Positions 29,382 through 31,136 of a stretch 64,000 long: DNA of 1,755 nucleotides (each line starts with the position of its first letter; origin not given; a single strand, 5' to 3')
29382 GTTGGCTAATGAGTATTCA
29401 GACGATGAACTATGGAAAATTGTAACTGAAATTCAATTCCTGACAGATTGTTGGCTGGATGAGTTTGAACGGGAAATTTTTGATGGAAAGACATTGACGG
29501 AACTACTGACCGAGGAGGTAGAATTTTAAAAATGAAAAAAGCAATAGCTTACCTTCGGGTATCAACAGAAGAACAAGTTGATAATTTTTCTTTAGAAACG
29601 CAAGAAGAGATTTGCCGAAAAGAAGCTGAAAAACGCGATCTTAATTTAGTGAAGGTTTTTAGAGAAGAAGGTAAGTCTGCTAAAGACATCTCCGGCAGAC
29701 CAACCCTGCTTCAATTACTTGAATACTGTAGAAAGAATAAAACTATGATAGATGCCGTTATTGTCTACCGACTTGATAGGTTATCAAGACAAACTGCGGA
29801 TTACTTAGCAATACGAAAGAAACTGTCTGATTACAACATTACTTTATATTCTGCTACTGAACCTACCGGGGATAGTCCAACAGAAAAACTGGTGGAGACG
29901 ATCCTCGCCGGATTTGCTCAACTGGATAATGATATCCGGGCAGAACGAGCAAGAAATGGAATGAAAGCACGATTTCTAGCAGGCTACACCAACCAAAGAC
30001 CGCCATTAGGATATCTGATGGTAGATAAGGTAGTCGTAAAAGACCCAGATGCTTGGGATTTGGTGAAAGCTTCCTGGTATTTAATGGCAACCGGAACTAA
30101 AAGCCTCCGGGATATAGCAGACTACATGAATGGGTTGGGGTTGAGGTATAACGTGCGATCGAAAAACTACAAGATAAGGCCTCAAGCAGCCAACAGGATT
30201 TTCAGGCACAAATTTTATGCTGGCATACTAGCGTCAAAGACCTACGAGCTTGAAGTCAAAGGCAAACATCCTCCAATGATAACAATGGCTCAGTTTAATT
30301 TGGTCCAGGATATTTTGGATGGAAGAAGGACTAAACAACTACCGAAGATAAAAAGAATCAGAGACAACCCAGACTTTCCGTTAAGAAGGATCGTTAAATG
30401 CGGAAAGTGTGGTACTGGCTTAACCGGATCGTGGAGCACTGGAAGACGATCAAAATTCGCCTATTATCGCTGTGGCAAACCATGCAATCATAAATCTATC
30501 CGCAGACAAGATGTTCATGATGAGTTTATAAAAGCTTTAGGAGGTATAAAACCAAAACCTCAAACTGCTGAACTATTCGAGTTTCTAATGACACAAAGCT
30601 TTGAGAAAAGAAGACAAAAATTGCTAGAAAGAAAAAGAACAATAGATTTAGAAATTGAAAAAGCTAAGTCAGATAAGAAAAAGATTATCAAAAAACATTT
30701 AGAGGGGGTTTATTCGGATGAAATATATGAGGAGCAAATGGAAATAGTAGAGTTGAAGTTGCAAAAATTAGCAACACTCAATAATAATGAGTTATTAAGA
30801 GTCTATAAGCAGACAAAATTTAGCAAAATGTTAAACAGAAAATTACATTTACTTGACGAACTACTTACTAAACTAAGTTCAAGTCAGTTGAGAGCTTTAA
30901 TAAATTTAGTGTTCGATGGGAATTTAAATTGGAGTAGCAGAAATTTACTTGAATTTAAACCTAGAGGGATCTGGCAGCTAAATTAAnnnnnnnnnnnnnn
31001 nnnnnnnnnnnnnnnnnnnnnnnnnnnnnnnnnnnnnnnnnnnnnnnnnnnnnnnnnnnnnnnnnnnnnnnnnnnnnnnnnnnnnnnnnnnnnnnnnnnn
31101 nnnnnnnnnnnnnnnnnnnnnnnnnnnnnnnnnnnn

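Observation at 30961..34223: Candidate novel two-gene defence module: 793-aa Zn-ribbon/PD-(D/E)xK-like protein translationally coupled to an 8-TM membrane protein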

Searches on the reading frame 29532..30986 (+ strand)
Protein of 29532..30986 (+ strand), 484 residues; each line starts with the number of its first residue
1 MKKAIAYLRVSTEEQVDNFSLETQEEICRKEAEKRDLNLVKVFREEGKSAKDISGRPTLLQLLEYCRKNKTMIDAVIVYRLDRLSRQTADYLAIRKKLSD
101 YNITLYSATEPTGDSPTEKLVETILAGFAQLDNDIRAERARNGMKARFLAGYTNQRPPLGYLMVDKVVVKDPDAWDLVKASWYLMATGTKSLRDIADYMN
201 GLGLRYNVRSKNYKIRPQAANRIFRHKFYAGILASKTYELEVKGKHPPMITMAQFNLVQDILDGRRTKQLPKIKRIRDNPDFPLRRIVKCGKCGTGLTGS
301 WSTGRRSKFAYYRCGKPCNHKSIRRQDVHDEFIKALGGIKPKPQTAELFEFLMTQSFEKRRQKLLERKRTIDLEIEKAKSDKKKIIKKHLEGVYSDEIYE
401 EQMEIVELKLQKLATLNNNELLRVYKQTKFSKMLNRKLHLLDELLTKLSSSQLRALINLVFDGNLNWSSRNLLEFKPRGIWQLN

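Call 3: search_protein_families(library=pfam, proteins=[window:29532-30986:+], max_evalue=1)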
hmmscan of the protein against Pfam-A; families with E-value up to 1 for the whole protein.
window:29532-30986:+ (484 aa): 7 families
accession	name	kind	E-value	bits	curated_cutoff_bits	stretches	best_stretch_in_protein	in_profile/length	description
PF00239.26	Resolvase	-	8.1e-34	117.2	23.3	1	4-151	1-143/145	Resolvase, N terminal domain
PF07508.19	Recombinase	-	7.7e-10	39.4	21.1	1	183-265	11-102/102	Recombinase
PF13408.12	Zn_ribbon_recom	-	3.9e-09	37.2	25.3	1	283-336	1-57/58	Recombinase zinc beta ribbon domain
PF18100.6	PDE4_UCR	-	0.021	15.9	26.9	1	382-444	39-102/119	Phosphodiesterase 4 upstream conserved regions (UCR)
PF01692.24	Paramyxo_C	-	0.043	14.1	27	1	354-429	66-142/202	Paramyxovirus non-structural protein C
PF11123.14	DNA_Packaging_2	-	0.051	14.1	27.5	1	81-125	18-61/79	DNA packaging protein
PF12052.13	VGCC_beta4Aa_N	-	0.47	10.9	25.1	0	18-35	13-30/41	Voltage gated calcium channel subunit beta domain 4Aa N terminal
